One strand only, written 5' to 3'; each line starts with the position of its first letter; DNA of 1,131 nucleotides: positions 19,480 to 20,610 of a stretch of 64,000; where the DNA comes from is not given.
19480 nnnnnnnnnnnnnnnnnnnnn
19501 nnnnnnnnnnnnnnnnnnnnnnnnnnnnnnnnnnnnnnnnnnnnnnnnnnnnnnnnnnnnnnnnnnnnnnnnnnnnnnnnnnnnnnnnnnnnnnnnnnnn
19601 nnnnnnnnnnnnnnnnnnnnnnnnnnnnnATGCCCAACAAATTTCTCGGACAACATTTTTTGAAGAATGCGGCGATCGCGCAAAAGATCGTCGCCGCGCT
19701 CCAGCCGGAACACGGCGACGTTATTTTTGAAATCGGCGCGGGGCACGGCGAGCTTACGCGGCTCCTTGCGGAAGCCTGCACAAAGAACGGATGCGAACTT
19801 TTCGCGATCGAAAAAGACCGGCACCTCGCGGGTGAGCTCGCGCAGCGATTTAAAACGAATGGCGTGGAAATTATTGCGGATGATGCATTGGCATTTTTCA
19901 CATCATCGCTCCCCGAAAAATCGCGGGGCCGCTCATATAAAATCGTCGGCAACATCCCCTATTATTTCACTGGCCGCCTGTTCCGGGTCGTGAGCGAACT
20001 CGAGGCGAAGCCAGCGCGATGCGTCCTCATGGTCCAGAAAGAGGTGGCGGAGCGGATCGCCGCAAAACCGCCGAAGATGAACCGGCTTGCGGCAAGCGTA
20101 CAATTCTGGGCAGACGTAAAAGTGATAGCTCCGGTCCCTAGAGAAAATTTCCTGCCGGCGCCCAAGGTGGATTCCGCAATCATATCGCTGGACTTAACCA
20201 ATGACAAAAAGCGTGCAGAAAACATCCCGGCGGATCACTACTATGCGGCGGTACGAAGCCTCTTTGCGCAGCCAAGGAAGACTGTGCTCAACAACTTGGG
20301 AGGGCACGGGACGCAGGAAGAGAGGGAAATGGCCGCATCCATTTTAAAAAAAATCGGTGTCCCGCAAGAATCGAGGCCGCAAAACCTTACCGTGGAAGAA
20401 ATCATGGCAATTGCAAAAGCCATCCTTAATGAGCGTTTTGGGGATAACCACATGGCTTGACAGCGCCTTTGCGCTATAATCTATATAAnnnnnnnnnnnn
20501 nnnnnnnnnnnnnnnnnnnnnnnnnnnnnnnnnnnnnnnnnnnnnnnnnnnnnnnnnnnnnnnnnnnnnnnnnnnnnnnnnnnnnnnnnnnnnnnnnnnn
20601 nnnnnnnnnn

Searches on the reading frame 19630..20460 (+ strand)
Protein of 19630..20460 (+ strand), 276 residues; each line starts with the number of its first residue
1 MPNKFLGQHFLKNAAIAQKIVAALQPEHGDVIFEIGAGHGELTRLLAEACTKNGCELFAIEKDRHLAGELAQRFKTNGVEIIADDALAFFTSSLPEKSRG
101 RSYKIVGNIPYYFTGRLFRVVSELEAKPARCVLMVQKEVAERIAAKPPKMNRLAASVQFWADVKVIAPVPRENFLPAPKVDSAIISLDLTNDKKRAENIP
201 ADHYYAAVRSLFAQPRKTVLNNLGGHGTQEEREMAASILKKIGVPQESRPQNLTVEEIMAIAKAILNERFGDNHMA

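Call 42: search_protein_families(library=pfam, proteins=[window:19630-20460:+], max_evalue=0.001)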
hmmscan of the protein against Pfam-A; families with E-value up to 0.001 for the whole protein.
window:19630-20460:+ (276 aa): 1 family
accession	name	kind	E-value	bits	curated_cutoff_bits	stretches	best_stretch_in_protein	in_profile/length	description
PF00398.26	RrnaAD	-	3.7e-49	167.6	24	1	3-262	5-258/263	Ribosomal RNA adenine dimethylase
